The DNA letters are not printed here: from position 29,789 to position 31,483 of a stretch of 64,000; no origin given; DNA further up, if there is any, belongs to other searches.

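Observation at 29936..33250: Rel/SpoT homologue fused to a ~460-aa polytopic EamA/DMT-type membrane module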

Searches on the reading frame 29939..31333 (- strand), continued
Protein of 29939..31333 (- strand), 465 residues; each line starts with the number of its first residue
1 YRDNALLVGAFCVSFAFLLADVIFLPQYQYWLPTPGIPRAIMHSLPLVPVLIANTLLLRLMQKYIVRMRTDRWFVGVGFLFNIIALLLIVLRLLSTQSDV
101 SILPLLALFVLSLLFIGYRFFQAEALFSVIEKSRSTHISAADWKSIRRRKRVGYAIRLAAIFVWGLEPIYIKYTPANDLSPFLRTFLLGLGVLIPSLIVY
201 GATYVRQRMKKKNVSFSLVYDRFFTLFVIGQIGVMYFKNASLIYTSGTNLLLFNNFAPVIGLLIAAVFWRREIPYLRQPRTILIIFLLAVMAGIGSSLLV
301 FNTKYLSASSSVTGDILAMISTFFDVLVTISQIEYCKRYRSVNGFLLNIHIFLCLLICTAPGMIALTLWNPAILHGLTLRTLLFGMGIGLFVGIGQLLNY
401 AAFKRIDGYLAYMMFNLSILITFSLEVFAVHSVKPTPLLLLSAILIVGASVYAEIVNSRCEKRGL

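Call 61: search_solved_structures(query=A3, max_evalue=10)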
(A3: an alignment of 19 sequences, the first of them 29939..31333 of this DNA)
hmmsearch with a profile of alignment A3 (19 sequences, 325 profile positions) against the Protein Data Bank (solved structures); distinct sequences matched with E-value up to 10: 2.
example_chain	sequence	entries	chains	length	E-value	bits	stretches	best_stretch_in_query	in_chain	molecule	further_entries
22jz_A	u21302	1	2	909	8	8.9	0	170-253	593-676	Isoform 4 of Metabotropic glutamate receptor 7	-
25tv_A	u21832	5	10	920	8.2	8.9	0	170-253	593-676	Metabotropic glutamate receptor 7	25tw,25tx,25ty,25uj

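Call 62: search_protein_families(library=pfam, proteins=[P0127, P0168, P0190, P0204], max_evalue=1)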
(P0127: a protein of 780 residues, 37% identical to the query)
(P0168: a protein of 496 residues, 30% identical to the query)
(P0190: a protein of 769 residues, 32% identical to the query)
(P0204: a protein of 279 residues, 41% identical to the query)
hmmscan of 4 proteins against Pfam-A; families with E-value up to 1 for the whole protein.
P0127 (780 aa): 6 families
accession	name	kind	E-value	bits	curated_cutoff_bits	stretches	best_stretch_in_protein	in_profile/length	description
PF00892.27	EamA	-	4.8e-10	40.3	28.2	2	462-581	3-116/135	EamA-like transporter family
PF01978.25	TrmB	-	0.0024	18.2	25.6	1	13-74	2-62/68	Sugar-specific transcriptional regulator TrmB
PF13412.12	HTH_24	-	0.0024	17.8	21.9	1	19-62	3-46/48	Winged helix-turn-helix DNA-binding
PF01047.28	MarR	-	0.0032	17.8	24.6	1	18-67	2-51/59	MarR family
PF21984.2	DnaD_N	-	0.096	13.3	27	1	9-84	6-88/101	DnaD N-terminal domain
PF00392.27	GntR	-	0.15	12.2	27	1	32-72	22-63/64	Bacterial regulatory proteins, gntR family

P0168 (496 aa): 1 family
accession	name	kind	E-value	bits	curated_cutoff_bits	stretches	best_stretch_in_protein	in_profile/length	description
PF00892.27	EamA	-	1.4e-17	64.6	28.2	2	180-314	2-128/135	EamA-like transporter family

P0190 (769 aa): 5 families
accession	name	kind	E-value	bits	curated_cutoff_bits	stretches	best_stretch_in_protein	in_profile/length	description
PF13328.12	HD_4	-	5.3e-38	130.6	27.2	1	28-179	1-155/156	HD domain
PF04607.23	RelA_SpoT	-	8e-12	45.9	27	1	266-334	33-102/113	Region found in RelA / SpoT proteins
PF01966.28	HD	-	7e-09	36.4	22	1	47-147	1-115/116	HD domain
PF19296.4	RelA_AH_RIS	-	5.3e-06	27.1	23.8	1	454-541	4-87/185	RelA/SpoT, AH and RIS domains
PF20680.3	DUF6817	-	0.068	13.8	25.2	1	40-76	10-46/85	Domain of unknown function (DUF6817)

P0204 (279 aa): 1 family
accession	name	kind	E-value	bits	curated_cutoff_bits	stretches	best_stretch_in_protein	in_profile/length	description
PF19296.4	RelA_AH_RIS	-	1.4e-06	28.9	23.8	1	36-125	9-94/185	RelA/SpoT, AH and RIS domains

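Call 63: find_encoding_contigs(protein=P0168, flank=5000, max_places=2)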
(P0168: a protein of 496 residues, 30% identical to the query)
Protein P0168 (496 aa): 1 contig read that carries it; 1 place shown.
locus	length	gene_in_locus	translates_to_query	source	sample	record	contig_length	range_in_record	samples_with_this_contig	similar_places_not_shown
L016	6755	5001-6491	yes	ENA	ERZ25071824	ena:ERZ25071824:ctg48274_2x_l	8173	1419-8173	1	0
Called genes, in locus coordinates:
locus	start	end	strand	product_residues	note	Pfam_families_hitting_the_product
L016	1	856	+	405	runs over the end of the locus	-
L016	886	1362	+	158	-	PF01243:PNPOx_N, PF12900:Pyridox_ox_2 (weak), PF16242:Pyrid_ox_like (weak)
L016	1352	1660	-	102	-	PF03891:DUF333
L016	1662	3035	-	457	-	PF00875:DNA_photolyase, PF03441:FAD_binding_7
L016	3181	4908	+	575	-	PF13328:HD_4, PF01966:HD, PF04607:RelA_SpoT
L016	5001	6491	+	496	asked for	PF00892:EamA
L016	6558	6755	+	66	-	?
